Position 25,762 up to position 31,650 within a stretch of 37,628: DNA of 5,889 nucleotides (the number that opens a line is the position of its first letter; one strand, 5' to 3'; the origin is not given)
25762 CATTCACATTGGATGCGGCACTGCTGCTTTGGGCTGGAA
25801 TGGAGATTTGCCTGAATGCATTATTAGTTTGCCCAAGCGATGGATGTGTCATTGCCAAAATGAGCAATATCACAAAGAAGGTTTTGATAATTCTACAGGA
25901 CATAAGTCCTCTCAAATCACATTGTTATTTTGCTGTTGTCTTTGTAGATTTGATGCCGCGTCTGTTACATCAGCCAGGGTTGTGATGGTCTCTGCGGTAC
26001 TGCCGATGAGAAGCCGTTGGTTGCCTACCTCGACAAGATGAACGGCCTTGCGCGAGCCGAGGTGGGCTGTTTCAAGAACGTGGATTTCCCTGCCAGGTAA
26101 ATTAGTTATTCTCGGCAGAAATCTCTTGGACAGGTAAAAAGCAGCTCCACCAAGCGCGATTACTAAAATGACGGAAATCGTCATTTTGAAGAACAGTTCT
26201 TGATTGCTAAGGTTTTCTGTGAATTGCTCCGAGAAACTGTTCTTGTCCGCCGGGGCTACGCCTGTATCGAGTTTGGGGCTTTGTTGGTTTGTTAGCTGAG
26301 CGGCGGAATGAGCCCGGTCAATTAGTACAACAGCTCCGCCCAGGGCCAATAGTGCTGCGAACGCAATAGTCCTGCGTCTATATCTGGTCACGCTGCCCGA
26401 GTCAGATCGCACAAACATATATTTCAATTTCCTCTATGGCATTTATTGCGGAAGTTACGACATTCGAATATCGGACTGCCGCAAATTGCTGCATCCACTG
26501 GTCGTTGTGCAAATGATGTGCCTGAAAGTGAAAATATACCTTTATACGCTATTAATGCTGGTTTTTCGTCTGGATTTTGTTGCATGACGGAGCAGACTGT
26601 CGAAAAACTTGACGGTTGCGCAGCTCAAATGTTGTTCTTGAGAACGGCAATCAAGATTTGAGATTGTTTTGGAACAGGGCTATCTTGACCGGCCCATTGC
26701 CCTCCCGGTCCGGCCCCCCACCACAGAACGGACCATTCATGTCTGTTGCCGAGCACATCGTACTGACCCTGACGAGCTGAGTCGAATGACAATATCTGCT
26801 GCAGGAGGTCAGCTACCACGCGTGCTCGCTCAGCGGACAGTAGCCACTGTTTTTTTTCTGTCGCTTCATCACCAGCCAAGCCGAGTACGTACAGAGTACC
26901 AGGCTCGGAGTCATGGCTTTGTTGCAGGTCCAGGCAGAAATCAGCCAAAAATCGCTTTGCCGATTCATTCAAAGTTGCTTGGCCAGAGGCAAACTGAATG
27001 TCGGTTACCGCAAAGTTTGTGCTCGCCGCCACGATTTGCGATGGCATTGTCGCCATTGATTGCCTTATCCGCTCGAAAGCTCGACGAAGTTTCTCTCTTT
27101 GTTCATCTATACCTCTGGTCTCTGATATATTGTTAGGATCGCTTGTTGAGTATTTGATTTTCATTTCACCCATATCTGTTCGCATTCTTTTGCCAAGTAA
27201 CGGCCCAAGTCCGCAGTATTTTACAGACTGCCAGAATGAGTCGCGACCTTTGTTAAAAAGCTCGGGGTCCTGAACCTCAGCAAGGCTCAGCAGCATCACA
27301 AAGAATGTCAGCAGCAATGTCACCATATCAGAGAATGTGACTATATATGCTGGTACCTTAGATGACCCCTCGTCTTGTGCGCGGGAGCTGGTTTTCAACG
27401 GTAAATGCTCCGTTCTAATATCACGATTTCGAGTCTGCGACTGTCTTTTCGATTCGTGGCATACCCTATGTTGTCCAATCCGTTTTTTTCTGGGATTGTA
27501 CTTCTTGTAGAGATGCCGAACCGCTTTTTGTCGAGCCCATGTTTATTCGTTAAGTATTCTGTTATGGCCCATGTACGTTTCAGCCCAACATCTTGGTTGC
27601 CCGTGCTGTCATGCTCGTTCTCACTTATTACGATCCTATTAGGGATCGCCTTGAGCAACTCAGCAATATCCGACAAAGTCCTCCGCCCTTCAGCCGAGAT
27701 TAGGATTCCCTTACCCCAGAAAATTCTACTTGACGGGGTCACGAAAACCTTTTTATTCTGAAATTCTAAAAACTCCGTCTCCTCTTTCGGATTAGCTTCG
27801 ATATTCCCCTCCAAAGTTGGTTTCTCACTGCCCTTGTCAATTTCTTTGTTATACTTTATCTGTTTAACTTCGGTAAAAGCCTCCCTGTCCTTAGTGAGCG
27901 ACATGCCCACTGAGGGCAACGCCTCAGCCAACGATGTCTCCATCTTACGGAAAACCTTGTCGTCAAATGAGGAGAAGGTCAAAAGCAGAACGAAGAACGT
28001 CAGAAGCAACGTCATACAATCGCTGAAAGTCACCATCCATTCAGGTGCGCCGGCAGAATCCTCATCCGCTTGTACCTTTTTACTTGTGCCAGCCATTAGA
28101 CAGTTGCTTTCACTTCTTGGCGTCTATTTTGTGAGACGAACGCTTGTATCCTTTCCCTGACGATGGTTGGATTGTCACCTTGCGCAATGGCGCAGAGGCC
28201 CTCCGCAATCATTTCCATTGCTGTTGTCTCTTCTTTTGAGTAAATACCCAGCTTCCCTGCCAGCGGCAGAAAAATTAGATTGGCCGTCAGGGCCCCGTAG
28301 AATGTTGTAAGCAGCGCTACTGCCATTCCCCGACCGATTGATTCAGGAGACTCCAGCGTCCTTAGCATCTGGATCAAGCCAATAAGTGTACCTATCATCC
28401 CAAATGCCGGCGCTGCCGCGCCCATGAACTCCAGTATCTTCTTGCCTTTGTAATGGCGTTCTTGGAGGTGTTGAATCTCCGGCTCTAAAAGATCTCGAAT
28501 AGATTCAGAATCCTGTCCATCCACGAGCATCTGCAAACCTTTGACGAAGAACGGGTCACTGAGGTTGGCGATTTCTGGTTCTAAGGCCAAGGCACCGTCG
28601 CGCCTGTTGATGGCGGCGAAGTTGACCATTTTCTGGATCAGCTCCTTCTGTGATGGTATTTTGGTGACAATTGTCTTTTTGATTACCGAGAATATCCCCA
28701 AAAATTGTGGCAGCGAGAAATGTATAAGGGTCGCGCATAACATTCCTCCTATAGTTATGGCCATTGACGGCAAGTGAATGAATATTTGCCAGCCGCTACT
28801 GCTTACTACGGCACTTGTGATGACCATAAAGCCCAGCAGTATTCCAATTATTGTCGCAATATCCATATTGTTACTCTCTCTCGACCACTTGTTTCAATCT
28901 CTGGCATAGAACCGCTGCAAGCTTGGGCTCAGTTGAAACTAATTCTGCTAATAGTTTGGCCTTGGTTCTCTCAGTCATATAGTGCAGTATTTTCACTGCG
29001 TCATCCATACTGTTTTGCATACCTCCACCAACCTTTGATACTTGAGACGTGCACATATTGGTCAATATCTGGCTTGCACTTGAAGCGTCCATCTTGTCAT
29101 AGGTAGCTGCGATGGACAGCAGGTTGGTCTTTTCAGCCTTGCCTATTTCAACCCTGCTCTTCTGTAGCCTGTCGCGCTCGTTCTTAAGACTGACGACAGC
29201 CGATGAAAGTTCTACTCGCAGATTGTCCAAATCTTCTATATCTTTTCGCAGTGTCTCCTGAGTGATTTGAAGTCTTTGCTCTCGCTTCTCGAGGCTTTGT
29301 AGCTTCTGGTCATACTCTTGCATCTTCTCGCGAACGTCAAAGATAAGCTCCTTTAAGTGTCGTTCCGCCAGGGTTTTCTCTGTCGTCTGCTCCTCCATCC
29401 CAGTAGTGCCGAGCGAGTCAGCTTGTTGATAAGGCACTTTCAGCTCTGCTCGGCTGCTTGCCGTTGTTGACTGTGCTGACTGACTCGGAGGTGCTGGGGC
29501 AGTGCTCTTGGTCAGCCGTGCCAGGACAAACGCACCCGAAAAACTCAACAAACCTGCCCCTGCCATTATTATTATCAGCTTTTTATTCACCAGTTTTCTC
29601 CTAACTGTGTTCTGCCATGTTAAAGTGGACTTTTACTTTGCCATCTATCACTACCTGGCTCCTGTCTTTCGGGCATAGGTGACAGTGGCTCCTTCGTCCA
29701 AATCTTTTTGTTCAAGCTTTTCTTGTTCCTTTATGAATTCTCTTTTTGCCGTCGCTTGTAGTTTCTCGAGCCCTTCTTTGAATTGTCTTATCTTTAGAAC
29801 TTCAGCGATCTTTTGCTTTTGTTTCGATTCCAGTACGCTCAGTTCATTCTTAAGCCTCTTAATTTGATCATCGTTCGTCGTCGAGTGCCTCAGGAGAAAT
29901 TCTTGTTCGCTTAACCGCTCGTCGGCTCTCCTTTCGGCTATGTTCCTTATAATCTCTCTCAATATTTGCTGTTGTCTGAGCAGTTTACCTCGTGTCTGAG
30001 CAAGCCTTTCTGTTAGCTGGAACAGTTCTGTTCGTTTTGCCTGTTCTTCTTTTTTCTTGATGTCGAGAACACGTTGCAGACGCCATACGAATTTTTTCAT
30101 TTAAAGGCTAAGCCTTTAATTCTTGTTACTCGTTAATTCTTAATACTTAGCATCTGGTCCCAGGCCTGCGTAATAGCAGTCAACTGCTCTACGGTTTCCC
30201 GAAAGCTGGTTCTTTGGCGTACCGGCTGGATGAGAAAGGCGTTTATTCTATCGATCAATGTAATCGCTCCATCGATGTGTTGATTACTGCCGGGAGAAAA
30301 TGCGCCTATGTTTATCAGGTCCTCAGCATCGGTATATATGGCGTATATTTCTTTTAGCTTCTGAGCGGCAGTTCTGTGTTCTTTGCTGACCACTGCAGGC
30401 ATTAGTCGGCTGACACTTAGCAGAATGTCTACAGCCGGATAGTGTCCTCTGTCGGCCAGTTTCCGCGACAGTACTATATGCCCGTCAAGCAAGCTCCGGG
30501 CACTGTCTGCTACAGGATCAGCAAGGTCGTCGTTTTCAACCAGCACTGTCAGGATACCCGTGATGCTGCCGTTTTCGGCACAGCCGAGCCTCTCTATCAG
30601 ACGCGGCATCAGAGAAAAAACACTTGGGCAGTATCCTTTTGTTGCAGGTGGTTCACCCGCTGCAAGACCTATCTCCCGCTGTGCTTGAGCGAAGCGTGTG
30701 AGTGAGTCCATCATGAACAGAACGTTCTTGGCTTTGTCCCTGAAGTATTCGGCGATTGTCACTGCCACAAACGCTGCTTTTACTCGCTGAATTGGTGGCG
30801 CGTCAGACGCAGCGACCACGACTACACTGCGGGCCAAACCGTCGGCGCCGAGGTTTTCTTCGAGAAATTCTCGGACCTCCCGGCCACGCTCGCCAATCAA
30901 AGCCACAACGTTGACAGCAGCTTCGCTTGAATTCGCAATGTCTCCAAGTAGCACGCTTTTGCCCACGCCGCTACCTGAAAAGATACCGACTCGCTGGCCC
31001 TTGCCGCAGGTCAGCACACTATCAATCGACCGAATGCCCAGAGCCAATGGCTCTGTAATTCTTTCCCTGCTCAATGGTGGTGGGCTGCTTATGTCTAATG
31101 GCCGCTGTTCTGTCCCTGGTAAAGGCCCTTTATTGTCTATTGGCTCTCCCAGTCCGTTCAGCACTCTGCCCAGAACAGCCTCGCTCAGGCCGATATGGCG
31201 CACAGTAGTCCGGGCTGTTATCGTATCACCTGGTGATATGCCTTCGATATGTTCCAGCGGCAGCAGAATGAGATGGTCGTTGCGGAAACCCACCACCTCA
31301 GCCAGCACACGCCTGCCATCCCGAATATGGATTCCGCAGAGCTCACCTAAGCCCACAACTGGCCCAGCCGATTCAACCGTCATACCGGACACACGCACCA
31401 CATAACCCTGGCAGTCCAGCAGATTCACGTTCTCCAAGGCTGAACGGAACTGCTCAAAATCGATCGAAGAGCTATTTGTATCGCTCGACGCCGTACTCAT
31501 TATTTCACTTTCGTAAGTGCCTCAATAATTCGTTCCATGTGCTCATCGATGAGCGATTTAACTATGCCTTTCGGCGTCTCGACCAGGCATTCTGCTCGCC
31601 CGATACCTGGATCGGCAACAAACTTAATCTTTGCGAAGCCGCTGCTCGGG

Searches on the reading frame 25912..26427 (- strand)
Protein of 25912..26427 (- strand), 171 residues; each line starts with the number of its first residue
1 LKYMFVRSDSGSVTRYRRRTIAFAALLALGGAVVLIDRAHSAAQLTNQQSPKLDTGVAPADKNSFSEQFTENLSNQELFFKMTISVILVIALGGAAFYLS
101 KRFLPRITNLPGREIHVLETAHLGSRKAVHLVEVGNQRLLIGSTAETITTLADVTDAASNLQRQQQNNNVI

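Call 6: search_protein_families(library=pfam, proteins=[window:25912-26427:-], max_evalue=0.001)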
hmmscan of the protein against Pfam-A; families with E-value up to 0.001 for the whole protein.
window:25912-26427:- (171 aa): 1 family
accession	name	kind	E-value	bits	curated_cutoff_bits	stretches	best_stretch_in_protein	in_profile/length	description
PF04347.18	FliO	-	1.7e-13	50.9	22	1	98-167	1-74/91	Flagellar biosynthesis protein, FliO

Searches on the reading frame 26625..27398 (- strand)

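Call 6: search_protein_families(library=pfam, proteins=[window:26625-27398:-], max_evalue=0.001)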
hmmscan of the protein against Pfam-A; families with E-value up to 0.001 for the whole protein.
window:26625-27398:- (257 aa): 2 families
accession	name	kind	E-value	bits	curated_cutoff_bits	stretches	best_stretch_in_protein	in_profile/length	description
PF13677.11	MotB_plug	-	6e-11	42.2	24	1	8-44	8-44/58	Membrane MotB of proton-channel complex MotA/MotB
PF00691.25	OmpA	-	1.7e-07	31.9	27.2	1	136-208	2-72/98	OmpA family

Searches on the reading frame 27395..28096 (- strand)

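Call 6: search_protein_families(library=pfam, proteins=[window:27395-28096:-], max_evalue=0.001)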
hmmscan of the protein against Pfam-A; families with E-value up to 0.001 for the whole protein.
window:27395-28096:- (233 aa): 2 families
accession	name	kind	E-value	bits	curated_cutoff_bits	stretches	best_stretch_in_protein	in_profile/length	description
PF13677.11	MotB_plug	-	6.7e-16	58.1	24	1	7-60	4-58/58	Membrane MotB of proton-channel complex MotA/MotB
PF00691.25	OmpA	-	4.4e-05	24.2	27.2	1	133-195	9-76/98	OmpA family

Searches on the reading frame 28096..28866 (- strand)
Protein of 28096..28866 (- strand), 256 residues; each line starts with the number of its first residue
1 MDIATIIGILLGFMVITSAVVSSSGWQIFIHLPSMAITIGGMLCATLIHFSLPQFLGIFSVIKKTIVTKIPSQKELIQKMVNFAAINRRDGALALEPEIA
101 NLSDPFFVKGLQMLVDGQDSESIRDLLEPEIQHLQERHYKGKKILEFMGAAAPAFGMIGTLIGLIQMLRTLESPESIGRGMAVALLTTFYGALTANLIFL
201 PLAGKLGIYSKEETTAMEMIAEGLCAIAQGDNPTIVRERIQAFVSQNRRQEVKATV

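Call 6: search_protein_families(library=pfam, proteins=[window:28096-28866:-], max_evalue=0.001)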
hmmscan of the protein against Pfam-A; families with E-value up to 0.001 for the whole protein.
window:28096-28866:- (256 aa): 1 family
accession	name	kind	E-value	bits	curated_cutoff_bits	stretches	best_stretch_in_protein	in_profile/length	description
PF01618.21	MotA_ExbB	-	8.5e-31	106.8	22.9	1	101-219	4-127/127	MotA/TolQ/ExbB proton channel family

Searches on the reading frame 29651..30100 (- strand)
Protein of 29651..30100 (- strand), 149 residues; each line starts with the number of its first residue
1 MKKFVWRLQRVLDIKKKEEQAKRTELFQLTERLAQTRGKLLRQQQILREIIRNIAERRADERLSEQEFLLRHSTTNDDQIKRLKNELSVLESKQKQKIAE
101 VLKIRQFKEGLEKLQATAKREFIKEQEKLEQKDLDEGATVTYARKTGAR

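Call 6: search_protein_families(library=pfam, proteins=[window:29651-30100:-], max_evalue=0.001)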
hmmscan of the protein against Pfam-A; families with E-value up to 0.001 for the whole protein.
window:29651-30100:- (149 aa): 1 family
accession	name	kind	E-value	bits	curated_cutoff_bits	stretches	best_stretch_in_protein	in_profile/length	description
PF02050.21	FliJ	-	5.4e-07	30.3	28.4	1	30-140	4-121/123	Flagellar FliJ protein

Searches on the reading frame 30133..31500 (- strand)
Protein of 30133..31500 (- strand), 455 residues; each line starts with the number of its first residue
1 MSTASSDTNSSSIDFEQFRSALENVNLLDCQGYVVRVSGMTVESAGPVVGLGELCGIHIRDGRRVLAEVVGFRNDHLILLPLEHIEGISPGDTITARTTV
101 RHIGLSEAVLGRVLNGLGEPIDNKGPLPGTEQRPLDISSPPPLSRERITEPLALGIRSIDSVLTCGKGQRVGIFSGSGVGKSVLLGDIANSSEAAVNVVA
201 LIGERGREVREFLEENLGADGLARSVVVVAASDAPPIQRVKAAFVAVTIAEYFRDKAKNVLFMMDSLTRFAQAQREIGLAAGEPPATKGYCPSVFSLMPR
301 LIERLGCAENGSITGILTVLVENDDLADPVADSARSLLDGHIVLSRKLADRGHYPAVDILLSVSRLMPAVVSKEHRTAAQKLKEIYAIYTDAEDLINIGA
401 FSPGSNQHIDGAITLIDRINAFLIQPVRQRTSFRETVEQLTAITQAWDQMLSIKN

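Call 6: search_protein_families(library=pfam, proteins=[window:30133-31500:-], max_evalue=0.001)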
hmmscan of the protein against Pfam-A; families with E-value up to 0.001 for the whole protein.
window:30133-31500:- (455 aa): 3 families
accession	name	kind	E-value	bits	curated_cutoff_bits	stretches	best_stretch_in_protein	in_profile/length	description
PF00006.31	ATP-synt_ab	-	2.7e-87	292.3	29.5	1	155-364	1-213/213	ATP synthase alpha/beta family, nucleotide-binding domain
PF18269.6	T3SS_ATPase_C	-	2e-24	85.7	22.7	1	371-441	1-71/72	T3SS EscN ATPase C-terminal domain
PF02874.29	ATP-synt_ab_N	-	1.8e-07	32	20.9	1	34-95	1-66/69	ATP synthase alpha/beta family, beta-barrel domain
